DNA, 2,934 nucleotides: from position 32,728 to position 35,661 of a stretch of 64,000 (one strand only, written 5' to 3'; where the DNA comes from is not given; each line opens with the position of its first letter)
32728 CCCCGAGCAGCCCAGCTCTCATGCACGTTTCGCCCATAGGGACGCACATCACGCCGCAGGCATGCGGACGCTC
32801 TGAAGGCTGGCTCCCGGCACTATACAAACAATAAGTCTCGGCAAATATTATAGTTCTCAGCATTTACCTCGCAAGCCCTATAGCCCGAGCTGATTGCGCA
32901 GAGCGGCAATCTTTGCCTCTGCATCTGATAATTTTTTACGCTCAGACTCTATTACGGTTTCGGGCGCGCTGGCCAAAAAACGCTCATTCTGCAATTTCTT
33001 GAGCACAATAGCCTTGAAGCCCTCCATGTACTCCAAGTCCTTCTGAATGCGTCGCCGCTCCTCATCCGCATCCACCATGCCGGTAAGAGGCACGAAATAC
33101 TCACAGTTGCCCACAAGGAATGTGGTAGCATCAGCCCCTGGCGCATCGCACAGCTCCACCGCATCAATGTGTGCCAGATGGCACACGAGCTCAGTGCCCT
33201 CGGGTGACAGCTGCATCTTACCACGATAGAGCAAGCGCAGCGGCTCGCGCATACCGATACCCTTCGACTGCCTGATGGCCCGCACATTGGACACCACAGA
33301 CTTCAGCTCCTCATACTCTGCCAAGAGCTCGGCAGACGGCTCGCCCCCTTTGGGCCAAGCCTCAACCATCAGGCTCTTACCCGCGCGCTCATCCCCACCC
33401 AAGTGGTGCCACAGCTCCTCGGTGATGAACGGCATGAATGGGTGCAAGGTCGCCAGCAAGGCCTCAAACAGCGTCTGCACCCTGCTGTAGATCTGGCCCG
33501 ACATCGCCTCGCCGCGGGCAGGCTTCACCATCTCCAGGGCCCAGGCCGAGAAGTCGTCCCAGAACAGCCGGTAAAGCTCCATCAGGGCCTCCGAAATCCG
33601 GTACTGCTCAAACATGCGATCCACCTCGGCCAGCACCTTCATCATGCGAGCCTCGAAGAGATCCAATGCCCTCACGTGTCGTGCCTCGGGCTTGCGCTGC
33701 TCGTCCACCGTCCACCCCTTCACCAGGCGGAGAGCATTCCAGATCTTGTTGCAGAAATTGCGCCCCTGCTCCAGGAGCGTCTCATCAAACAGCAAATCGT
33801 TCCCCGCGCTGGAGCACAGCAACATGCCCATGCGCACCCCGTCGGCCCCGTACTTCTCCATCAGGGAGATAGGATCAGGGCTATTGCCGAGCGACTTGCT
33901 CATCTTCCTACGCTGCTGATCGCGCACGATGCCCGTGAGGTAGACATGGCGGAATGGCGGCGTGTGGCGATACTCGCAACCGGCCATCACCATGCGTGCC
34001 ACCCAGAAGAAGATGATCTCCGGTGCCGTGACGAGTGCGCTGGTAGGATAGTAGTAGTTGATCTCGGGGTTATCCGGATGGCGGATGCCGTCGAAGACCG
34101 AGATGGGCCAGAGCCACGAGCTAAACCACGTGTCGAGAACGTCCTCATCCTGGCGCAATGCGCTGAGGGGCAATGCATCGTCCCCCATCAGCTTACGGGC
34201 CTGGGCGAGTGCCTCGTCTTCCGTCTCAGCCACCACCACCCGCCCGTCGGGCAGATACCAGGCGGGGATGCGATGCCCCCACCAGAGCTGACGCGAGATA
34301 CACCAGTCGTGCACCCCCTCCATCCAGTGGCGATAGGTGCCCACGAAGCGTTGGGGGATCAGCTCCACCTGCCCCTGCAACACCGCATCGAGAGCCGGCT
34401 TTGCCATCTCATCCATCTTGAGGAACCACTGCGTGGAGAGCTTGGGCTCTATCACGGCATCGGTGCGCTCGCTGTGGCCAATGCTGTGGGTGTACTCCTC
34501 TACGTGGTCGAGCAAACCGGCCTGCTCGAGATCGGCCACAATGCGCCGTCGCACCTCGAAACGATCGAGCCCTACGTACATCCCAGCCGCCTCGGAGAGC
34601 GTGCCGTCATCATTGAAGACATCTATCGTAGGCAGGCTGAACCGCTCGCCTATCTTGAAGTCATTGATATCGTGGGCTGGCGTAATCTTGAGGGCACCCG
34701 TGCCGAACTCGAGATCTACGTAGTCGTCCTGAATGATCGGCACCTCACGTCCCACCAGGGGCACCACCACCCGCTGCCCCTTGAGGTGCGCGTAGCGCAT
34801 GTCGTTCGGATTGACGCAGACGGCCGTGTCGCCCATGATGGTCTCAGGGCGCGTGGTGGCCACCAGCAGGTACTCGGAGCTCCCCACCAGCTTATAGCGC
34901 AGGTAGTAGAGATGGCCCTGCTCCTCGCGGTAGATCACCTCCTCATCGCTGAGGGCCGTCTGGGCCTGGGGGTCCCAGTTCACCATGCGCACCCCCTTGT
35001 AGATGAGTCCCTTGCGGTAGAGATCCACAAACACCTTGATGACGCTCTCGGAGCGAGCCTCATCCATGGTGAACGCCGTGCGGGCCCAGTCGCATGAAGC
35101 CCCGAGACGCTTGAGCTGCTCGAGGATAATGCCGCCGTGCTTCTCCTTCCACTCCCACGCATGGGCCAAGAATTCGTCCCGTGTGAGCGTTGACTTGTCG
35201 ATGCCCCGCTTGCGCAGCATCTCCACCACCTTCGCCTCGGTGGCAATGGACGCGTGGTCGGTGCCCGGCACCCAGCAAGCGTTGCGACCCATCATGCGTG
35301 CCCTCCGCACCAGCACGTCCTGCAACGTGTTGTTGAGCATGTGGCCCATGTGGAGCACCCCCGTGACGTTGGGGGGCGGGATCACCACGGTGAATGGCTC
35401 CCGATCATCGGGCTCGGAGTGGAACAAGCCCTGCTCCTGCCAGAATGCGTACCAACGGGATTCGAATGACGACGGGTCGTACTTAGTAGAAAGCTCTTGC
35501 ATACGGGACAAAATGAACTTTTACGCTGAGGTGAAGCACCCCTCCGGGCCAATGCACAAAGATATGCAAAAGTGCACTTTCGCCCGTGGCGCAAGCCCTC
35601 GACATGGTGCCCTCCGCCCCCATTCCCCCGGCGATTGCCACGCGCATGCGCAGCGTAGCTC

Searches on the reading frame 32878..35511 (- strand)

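Call 7: search_protein_families(library=pfam, proteins=[window:32878-35511:-], max_evalue=0.01)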
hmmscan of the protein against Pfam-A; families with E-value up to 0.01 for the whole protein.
window:32878-35511:- (877 aa): 5 families
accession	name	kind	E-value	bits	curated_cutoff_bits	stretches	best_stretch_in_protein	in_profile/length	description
PF00133.28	tRNA-synt_1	-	7.9e-124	414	22.7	1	20-573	2-411/414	tRNA synthetases class I (I, L, M and V)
PF08264.19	Anticodon_1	-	1.3e-29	103.4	25.1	1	621-760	6-146/148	Anticodon-binding domain of tRNA ligase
PF09334.17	tRNA-synt_1g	-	2.9e-16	59.7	20.1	2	46-192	7-135/391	tRNA synthetases class I (M)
PF10458.14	Val_tRNA-synt_C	-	4.2e-12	46.6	25.9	1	814-875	1-62/66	Valyl tRNA synthetase tRNA binding arm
PF13603.12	tRNA-synt_1_2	-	1.9e-10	40.9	25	1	244-302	85-143/185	Leucyl-tRNA synthetase, editing domain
